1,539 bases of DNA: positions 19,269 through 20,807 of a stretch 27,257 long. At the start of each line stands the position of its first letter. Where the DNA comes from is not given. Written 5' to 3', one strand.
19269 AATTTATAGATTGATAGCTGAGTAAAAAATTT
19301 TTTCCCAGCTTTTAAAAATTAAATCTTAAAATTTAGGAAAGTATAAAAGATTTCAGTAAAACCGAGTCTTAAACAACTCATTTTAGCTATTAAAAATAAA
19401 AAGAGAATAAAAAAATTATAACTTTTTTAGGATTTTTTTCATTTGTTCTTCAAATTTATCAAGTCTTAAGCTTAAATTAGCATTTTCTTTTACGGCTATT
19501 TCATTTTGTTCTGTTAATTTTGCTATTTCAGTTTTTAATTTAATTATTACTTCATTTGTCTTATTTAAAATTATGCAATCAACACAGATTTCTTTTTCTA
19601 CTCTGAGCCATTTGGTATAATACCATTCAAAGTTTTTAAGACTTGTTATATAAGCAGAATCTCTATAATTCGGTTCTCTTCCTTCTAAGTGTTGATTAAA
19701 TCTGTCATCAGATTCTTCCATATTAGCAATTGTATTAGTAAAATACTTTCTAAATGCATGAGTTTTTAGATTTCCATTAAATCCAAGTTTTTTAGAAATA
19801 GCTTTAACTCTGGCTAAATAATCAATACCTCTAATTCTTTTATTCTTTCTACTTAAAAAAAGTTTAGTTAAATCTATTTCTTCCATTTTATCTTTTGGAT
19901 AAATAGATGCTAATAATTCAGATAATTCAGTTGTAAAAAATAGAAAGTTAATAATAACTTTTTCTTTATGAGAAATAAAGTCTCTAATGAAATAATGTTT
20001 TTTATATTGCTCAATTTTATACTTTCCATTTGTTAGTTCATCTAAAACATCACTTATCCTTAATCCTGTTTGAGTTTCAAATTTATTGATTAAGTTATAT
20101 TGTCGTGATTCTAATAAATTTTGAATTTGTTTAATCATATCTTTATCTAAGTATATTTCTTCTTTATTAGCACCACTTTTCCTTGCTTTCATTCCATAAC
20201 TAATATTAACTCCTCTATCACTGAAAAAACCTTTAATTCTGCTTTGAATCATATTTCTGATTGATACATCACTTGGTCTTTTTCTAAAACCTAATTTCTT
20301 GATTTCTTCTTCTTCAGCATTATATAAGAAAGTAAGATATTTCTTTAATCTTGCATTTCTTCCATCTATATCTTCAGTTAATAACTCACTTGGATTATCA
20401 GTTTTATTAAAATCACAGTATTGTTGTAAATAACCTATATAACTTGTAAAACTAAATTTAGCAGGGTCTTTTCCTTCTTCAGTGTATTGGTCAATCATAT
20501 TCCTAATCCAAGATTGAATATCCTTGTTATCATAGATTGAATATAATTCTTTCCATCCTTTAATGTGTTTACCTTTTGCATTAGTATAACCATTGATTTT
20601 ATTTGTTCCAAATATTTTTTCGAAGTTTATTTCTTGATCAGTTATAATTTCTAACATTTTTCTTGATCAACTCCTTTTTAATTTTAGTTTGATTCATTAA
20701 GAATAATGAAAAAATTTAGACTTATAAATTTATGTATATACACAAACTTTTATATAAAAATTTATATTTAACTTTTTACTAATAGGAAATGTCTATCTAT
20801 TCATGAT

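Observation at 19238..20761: Solo tyrosine-recombinase mini-element (Crypton-like layout) inserted into a perfect TATA palindrome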

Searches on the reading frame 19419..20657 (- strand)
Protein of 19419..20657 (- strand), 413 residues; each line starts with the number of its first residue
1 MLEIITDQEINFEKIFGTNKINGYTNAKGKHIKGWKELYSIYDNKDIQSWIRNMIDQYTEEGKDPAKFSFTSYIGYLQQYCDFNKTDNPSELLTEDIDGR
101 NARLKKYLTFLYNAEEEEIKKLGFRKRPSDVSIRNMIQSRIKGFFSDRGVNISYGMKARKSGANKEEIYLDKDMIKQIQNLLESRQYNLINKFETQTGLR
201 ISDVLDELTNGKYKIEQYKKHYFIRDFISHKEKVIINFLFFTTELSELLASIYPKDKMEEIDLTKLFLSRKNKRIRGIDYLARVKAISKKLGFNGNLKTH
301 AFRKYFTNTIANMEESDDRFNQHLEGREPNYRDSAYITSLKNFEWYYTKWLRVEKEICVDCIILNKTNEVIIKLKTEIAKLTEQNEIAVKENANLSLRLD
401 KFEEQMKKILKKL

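Call 7: search_protein_families(library=pfam, proteins=[window:19419-20657:-], max_evalue=0.1)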
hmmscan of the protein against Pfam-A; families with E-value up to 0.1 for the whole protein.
window:19419-20657:- (413 aa): 1 family
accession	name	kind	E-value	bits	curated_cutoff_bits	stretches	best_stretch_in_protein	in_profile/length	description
PF00589.27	Phage_integrase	-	2.4e-07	31.1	27.1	1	170-323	3-152/172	Phage integrase family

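Call 8: find_homologous_proteins(query=window:19419-20657:-)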
Query window:19419-20657:- (413 aa): 47 proteins with E <= 0.001 among 3830 candidates. Only proteins of 227 to 723 residues were searched: fused or split forms outside these lengths cannot appear, so this answer is no evidence that the protein stands alone or is whole; lengths 'longer' or 'shorter' looks for them.
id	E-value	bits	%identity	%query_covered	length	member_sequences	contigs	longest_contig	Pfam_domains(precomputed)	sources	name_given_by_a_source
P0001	3.0e-269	911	100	100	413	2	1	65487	PF00589.28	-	-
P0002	4.0e-182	624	70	100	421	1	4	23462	-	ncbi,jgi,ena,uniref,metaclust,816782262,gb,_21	ncbi:hypothetical protein LCGC14_0540210 [marine sediment metagenome]|uniref:Uncharacterized protein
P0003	1.8e-177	608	70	100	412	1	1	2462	PF00589.28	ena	-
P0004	5.6e-177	607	69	100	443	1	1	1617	PF00589.28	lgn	-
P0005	2.1e-144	500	57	99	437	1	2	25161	PF00589.28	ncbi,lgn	-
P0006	2.0e-130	454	59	87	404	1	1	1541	PF00589.28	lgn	-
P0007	1.9e-128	447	56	94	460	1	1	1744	PF00589.28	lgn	-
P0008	7.2e-127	442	54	100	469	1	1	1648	PF00589.28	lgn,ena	-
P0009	7.2e-126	439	53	98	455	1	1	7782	PF00589.28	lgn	-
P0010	9.9e-126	438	54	100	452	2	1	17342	PF00589.28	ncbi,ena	-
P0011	4.3e-120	420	52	99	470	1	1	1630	PF00589.28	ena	-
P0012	3.1e-119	417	51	99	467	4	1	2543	PF00589.28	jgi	-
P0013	1.5e-118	414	51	100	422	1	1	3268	PF00589.28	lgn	-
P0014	1.8e-118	414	53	93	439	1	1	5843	PF00589.28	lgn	-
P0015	2.3e-118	414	52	99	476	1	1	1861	PF00589.28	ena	-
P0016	2.7e-117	410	49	98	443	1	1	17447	PF00589.28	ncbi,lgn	ncbi:MAG: tyrosine-type recombinase/integrase [Candidatus Odinarchaeota archaeon]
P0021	2.4e-110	387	48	99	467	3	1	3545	PF00589.28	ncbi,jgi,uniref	ncbi:hypothetical protein LCGC14_1549610 [marine sediment metagenome]|uniref:Tyr recombinase domain-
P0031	3.0e-103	364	49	93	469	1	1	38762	PF00589.28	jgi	jgi:hypothetical protein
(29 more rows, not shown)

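Call 12: find_encoding_contigs(protein=P0002, flank=3000, max_places=4)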
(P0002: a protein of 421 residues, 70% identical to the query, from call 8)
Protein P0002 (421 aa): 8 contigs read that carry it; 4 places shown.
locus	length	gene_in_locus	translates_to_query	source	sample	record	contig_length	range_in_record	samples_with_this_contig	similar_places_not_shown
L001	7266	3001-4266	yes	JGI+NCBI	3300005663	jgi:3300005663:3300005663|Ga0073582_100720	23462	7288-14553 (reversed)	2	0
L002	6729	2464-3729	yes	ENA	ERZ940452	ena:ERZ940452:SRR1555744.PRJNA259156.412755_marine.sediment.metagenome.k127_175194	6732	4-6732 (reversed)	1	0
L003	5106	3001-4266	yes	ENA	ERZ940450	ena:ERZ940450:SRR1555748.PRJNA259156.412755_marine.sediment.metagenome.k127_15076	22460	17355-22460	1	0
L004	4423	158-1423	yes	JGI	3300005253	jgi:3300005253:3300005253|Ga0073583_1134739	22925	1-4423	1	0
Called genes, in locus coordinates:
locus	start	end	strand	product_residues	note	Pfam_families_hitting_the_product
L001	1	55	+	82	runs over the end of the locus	-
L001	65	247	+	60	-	-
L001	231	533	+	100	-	-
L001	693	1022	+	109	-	-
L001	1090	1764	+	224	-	-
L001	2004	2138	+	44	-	-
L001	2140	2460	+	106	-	-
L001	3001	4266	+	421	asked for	-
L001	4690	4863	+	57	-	-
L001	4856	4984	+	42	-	-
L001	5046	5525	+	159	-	-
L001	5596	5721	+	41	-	-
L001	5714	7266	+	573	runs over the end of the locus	-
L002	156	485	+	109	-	-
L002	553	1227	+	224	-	-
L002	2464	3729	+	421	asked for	-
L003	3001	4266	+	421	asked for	-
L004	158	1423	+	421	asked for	-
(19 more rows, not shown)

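Call 14: find_related_loci(query=A1, collection=genome_contigs, flank=6000)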
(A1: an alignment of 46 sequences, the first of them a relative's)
Query A1 (413 aa) in genome_contigs; peptide patterns used: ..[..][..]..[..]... (x = any residue, [..] = any of these).
23 stretches matched a pattern; 2 encode a relative of the query (tblastn E <= 1e-3); 2 distinct loci.
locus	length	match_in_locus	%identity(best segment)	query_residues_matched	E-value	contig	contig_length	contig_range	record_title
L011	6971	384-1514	42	9-392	1e-84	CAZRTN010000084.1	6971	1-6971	MAG TPA_asm: uncultured Thermotogaceae bacterium isolate binchicken_co13_399 genome assembly, contig: NODE_18171_length_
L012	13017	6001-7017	39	4-377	2e-81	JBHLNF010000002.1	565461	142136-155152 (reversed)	MAG: Promethearchaeota archaeon isolate DZ2S.179 DZ2S.179@9, whole genome shotgun sequence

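Call 15: find_related_loci(query=A1, collection=metagenome_contigs, flank=6000)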
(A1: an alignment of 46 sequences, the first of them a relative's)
Query A1 (413 aa) in metagenome_contigs; peptide patterns used: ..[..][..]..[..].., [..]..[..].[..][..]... (x = any residue, [..] = any of these).
563 stretches matched a pattern; 34 encode a relative of the query (tblastn E <= 1e-3); 34 distinct loci.
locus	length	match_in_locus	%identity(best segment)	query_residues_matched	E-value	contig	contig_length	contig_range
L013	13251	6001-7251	70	1-413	0e+0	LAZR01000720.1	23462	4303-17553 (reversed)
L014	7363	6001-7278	54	1-413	6e-141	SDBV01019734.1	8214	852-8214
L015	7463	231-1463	50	1-409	9e-128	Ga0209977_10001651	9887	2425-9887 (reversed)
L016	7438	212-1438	50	1-413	2e-125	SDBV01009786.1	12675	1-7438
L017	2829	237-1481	52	1-407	8e-131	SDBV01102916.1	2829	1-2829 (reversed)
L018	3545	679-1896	48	1-410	6e-125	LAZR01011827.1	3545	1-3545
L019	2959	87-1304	48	1-410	8e-126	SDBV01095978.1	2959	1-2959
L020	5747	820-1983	51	1-377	1e-120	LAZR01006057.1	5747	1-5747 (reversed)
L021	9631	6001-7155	50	1-391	8e-119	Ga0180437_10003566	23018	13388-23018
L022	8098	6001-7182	48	1-391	4e-117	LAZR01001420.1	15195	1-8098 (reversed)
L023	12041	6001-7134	48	8-391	1e-116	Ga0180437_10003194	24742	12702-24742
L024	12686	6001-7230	47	1-413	2e-114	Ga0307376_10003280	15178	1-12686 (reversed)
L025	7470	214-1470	45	1-406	1e-114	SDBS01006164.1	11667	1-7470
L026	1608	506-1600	44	8-395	2e-106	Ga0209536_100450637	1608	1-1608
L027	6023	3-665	70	198-411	3e-97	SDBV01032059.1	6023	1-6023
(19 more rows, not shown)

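Call 16: find_related_loci(query=A1, collection=viral_contigs, flank=8000)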
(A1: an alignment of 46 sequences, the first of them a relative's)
Query A1 (413 aa) in viral_contigs; peptide patterns used: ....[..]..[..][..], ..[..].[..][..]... (x = any residue, [..] = any of these).
62 stretches matched a pattern, but none encodes a relative of the query by tblastn (E <= 1e-3).

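Call 22: find_encoding_contigs(protein=P0003, flank=5000)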
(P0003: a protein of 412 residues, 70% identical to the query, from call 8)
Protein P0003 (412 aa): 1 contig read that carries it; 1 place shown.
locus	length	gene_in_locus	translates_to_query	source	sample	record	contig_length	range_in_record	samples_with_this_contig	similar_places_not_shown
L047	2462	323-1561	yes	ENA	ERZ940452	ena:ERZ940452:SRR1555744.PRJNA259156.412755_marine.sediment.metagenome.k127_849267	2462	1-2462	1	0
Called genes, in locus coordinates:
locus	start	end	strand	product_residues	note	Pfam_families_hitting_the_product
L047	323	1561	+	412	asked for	PF00589:Phage_integrase (weak)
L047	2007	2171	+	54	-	-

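Call 23: find_encoding_contigs(protein=P0004, flank=5000)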
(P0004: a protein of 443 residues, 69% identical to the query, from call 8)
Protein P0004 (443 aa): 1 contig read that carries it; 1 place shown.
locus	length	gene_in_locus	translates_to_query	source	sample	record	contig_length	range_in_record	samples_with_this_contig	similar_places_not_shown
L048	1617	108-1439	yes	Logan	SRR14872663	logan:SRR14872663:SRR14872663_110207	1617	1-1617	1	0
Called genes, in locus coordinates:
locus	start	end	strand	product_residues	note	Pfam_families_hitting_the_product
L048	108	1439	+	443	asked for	PF00589:Phage_integrase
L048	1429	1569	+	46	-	PF19474:DUF6011 (weak)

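Call 24: find_encoding_contigs(protein=P0005, flank=10000)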
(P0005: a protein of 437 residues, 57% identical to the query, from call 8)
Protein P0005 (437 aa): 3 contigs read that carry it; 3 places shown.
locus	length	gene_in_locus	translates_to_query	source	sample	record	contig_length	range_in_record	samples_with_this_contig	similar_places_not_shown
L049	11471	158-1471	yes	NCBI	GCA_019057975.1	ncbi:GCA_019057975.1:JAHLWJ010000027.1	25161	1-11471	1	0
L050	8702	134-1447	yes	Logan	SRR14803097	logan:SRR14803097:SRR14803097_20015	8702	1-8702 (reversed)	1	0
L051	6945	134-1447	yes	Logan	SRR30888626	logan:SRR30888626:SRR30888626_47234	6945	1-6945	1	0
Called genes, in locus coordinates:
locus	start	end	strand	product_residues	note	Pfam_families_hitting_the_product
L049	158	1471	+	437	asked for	PF00589:Phage_integrase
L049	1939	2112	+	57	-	-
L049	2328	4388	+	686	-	-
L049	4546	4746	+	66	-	-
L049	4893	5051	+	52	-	-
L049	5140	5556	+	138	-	-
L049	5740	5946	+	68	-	-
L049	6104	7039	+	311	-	-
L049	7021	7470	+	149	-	-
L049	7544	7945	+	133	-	-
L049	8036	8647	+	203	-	-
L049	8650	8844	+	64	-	-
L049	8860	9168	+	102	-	-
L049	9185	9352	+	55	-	-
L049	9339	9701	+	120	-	-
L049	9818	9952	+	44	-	-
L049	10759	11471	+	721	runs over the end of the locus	-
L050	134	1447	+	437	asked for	PF00589:Phage_integrase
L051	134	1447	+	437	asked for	PF00589:Phage_integrase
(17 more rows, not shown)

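Call 37: search_protein_families(library=pfam, proteins=[L013:8714-10432:+, L049:2328-4385:+, L013:1533-2798:+, L013:4090-4761:+, L013:8046-8522:+, L013:7690-7860:+, L049:10759-11469:+, L049:6104-7036:+, L013:605-1021:+, L049:8036-8644:+], max_evalue=0.1)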
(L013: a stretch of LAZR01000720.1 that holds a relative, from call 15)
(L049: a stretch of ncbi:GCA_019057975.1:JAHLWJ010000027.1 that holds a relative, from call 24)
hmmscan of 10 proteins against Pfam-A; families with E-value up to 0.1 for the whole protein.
L013:8714-10432:+ (573 aa): 1 family
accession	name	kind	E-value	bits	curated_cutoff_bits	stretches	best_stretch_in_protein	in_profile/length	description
PF22950.1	DUF7026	-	0.0056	16.7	28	0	416-440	13-37/50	Domain of unknown function (DUF7026)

L049:2328-4385:+ (686 aa): 1 family
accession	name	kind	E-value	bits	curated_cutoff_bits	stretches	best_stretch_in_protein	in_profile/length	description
PF17383.7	kleA_kleC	-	0.026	15.3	25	0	494-539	15-60/76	Uncharacterized KorC regulated protein A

L013:1533-2798:+ (422 aa): 1 family
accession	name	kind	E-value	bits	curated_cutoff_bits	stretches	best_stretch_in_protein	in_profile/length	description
PF17802.7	SpaA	-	1e-06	29.2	23.1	1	324-373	11-58/91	Prealbumin-like fold domain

L013:4090-4761:+ (224 aa): 2 families
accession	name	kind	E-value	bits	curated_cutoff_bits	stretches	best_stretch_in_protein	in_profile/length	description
PF17193.9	MukF_C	-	0.0082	16.8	27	1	49-140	11-99/158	MukF C-terminal domain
PF18655.7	SHIRT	-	0.039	15.1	22.4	1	13-47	41-75/82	SHIRT domain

L013:8046-8522:+ (159 aa): 0 families

L013:7690-7860:+ (57 aa): 0 families

L049:10759-11469:+ (237 aa): 1 family
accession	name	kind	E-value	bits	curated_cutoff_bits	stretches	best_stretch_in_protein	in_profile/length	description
PF04851.21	ResIII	-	0.0032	17.8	22.5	1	82-124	21-62/164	Type III restriction enzyme, res subunit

L049:6104-7036:+ (311 aa): 1 family
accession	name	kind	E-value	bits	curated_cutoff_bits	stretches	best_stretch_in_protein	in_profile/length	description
PF04362.19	Iron_traffic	-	0.025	14.8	27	1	141-177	26-62/88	Bacterial Fe(2+) trafficking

L013:605-1021:+ (139 aa): 2 families
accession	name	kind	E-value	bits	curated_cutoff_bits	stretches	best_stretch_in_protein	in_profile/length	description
PF14837.11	INTS5_N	-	0.039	13.9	27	1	28-88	49-112/208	Integrator complex subunit 5 N-terminus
PF10705.14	Ycf15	-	0.065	13.9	25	1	38-81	18-61/86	Chloroplast protein precursor Ycf15 putative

L049:8036-8644:+ (203 aa): 1 family
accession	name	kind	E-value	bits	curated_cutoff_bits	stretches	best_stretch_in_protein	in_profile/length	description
PF19662.4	DUF6165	-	0.00032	20.9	27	1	132-189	24-80/134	Family of unknown function (DUF6165)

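Call 38: find_encoding_contigs(protein=P0010, flank=10000)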
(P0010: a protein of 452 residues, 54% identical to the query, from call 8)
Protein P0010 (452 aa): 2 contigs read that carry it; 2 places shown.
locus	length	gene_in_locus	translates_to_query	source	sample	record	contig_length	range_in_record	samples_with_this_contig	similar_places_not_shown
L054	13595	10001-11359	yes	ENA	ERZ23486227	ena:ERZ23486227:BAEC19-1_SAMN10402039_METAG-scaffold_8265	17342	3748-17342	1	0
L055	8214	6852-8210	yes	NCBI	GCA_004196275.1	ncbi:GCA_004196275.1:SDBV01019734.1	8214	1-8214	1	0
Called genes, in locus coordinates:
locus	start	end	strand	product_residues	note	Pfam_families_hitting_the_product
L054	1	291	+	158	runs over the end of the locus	-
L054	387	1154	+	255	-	PF13384:HTH_23 (faint)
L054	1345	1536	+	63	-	-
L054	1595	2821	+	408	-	PF17802:SpaA (faint)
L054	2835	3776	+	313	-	PF13384:HTH_23 (weak)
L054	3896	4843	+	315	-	PF08281:Sigma70_r4_2 (faint), PF04218:CENP-B_N (faint), PF12728:HTH_17 (faint), PF13384:HTH_23 (faint), PF13411:MerR_1 (faint), PF13518:HTH_28 (faint), PF13551:HTH_29 (faint)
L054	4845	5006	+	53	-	-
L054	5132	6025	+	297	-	-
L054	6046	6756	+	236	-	-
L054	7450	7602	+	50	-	-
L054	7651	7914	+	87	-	PF01978:TrmB (weak)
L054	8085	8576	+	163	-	-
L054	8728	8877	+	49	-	-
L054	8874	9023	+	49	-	-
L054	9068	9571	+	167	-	-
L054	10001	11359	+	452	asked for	PF00589:Phage_integrase (faint)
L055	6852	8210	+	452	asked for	PF00589:Phage_integrase (faint)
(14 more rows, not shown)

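Call 39: find_encoding_contigs(protein=P0031, flank=10000)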
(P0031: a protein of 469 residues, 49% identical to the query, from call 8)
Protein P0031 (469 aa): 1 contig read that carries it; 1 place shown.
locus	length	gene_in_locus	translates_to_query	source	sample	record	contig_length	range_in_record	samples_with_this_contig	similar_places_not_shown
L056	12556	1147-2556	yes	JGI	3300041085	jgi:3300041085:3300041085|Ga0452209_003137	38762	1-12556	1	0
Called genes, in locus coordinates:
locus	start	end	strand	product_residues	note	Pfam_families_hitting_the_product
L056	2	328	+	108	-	?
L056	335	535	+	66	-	-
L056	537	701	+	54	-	-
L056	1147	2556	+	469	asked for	PF00589:Phage_integrase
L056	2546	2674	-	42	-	-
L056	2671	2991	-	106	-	-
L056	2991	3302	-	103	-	-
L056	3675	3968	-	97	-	-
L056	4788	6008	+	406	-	PF13401:AAA_22 (weak)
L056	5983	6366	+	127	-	-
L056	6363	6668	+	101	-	-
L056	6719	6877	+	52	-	-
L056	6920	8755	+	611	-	-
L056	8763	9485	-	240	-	-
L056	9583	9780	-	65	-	-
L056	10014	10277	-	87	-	-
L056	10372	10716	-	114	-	-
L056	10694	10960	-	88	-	-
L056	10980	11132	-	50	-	-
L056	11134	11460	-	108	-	-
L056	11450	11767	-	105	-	-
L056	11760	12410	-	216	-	-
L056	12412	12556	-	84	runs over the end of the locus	PF13620:CarboxypepD_reg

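Call 49: find_encoding_contigs(protein=P0002, flank=10000, max_places=4)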
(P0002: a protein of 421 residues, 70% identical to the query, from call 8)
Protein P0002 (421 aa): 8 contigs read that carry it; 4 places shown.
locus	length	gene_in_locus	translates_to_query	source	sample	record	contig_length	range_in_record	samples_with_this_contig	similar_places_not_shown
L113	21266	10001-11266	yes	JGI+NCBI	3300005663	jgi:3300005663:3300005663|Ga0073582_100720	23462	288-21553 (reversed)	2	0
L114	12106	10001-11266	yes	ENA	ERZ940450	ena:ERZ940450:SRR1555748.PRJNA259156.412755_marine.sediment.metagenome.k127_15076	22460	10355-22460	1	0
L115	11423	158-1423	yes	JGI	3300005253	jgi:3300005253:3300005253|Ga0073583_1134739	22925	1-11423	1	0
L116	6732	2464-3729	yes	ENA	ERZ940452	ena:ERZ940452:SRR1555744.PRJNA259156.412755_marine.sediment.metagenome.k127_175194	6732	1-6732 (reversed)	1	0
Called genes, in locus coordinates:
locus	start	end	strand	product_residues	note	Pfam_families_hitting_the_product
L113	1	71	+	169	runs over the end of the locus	-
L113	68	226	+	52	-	-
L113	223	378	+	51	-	-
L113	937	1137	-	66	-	-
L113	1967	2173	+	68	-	-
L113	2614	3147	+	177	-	PF00226:DnaJ (weak)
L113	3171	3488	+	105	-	PF12840:HTH_20 (faint)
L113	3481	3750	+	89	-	-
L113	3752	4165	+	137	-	PF19474:DUF6011 (weak)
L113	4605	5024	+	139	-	-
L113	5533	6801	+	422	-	-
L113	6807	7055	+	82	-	-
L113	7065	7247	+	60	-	-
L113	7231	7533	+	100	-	-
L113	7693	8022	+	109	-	-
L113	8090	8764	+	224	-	-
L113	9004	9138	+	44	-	-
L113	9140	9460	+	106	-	-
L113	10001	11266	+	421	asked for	-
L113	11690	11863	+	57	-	-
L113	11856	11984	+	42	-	-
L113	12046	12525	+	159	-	-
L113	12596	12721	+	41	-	-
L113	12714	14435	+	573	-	-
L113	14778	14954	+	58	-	-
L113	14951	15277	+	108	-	-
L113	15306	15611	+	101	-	-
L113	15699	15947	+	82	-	-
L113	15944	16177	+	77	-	-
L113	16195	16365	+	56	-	-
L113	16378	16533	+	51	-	-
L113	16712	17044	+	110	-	-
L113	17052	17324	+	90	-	-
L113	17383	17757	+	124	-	-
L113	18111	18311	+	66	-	-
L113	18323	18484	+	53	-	-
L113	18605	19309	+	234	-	-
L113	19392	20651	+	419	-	-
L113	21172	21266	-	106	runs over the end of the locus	-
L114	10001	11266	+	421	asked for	-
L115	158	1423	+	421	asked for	-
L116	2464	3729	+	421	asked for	-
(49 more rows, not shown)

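Call 52: search_solved_structures(query=A1, max_evalue=1, show_alignments=2)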
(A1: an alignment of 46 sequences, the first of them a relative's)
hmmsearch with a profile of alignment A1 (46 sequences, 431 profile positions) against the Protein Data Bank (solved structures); distinct sequences matched with E-value up to 1: 9.
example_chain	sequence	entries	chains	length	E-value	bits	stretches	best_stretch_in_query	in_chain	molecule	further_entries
5hxy_A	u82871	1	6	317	5.7e-05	25.4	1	93-329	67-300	Tyrosine recombinase XerA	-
5dcf_A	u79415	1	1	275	0.022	16.8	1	252-329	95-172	Tyrosine recombinase XerD,DNA translocase FtsK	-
1a0p_A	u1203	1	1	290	0.028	16.5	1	252-329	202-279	SITE-SPECIFIC RECOMBINASE XERD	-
5djn_A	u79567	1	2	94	0.031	16.3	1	356-421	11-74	Kinesin-like protein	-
3tnu_A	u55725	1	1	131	0.072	15.1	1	334-423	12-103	Keratin, type I cytoskeletal 14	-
2a3v_A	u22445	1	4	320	0.079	15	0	266-331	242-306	site-specific recombinase IntI4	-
7qep_C9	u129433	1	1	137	0.16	14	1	232-295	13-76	40S ribosomal protein S19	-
9kme_A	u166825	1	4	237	0.54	12.3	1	295-409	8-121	soluble bacteriorhodopsin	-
7o97_A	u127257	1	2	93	0.87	11.6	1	343-414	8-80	hypothetical protein UY81_C0065G0003 from Candidatus Giovannonibacteria bacterium converte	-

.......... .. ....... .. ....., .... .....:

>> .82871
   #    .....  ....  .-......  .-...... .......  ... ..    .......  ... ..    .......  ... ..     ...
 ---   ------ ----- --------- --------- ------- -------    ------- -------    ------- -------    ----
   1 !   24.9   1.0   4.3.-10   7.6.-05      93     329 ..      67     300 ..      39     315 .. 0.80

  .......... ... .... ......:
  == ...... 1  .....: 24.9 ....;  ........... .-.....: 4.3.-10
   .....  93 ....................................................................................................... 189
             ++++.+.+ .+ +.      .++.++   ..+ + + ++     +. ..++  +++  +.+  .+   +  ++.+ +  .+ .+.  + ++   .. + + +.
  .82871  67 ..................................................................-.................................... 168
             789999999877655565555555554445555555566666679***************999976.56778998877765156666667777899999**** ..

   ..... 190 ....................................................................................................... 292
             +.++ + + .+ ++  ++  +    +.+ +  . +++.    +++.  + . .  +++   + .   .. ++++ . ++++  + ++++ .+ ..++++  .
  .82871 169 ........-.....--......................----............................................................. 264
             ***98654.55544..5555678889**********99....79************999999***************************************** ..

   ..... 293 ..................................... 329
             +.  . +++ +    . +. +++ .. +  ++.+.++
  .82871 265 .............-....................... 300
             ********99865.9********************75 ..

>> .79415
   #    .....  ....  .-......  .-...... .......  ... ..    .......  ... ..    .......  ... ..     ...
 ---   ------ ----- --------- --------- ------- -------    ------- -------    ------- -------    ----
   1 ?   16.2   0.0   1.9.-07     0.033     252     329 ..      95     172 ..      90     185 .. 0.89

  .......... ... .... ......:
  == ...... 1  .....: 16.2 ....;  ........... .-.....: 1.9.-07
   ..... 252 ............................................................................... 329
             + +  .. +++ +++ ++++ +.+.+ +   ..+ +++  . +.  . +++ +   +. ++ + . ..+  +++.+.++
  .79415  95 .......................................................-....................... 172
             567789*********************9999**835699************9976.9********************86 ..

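Call 55: search_protein_families(library=phrogs, proteins=[L113:12714-14432:+, L113:19392-20648:+, L113:18605-19306:+, L113:5533-6798:+, L113:2614-3144:+, L113:8090-8761:+, L049:2328-4385:+, P0001], max_evalue=0.01)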
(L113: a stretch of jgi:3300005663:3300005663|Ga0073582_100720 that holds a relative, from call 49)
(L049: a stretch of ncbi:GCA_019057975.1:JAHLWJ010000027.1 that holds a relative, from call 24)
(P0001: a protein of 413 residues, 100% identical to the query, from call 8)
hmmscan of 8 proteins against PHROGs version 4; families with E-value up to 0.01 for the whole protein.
L113:12714-14432:+ (573 aa): 0 families

L113:19392-20648:+ (419 aa): 1 family
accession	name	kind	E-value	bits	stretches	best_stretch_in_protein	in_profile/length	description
phrog_35358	-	DNA, RNA and nucleotide metabolism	0.0037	16.3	1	21-220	533-736/968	DNA primase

L113:18605-19306:+ (234 aa): 0 families

L113:5533-6798:+ (422 aa): 0 families

L113:2614-3144:+ (177 aa): 4 families
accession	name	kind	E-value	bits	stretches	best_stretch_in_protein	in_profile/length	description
phrog_1740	-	transcription regulation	0.0006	19.4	1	24-81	172-229/567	RNA polymerase sigma factor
phrog_14336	-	unknown function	0.00071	20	1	132-169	17-56/363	-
phrog_15863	-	unknown function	0.0045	17.3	1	82-169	114-190/312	-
phrog_4021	-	unknown function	0.0093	17.4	0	40-95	9-59/93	-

L113:8090-8761:+ (224 aa): 0 families

L049:2328-4385:+ (686 aa): 0 families

P0001 (413 aa): 1 family
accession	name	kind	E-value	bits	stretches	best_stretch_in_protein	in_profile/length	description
phrog_216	-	integration and excision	2.2e-07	31.3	1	156-312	42-197/301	integrase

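Call 56: predict_structure(alignment_id=A1)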
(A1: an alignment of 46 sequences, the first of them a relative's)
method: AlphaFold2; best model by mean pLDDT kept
length: 413 residues; sequences in the alignment: 46
mean_pLDDT: 90.1   pTM: 0.72
mean pLDDT of the five models: 90.1, 89.5, 88.8, 88.5, 87.7
residues with pLDDT >= 90: 288; 70-90: 104; 50-70: 16; < 50: 5
segments of 3 or more residues with pLDDT < 50: 362-366
pLDDT, mean of each block of 10 residues (from residue 1): 71 89 93 93 95 91 87 95 96 96 98 96 94 94 96 90 73 94 93 95 95 96 96 92 94 89 92 92 94 87 94 91 86 74 94 90 54 86 91 90 89 82
secondary structure, 60 per line:
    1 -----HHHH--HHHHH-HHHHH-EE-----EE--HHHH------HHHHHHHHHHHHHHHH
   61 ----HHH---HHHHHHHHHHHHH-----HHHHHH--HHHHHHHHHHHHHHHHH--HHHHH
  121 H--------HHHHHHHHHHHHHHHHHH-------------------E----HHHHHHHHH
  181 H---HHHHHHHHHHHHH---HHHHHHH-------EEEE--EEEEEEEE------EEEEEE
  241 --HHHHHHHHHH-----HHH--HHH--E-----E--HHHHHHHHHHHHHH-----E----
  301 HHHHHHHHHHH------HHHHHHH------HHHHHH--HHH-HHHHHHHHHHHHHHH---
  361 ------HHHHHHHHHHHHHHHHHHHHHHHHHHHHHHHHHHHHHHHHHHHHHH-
elements in order: H6-9 H12-16 H18-22 H35-38 H45-60 H71-83 H89-94 H97-113 H116-121 H130-147 H172-181 H185-197 H201-207 E215-218 E221-228 E235-240 H243-252 H277-290 H301-311 H318-324 H331-336 H343-357 H367-412
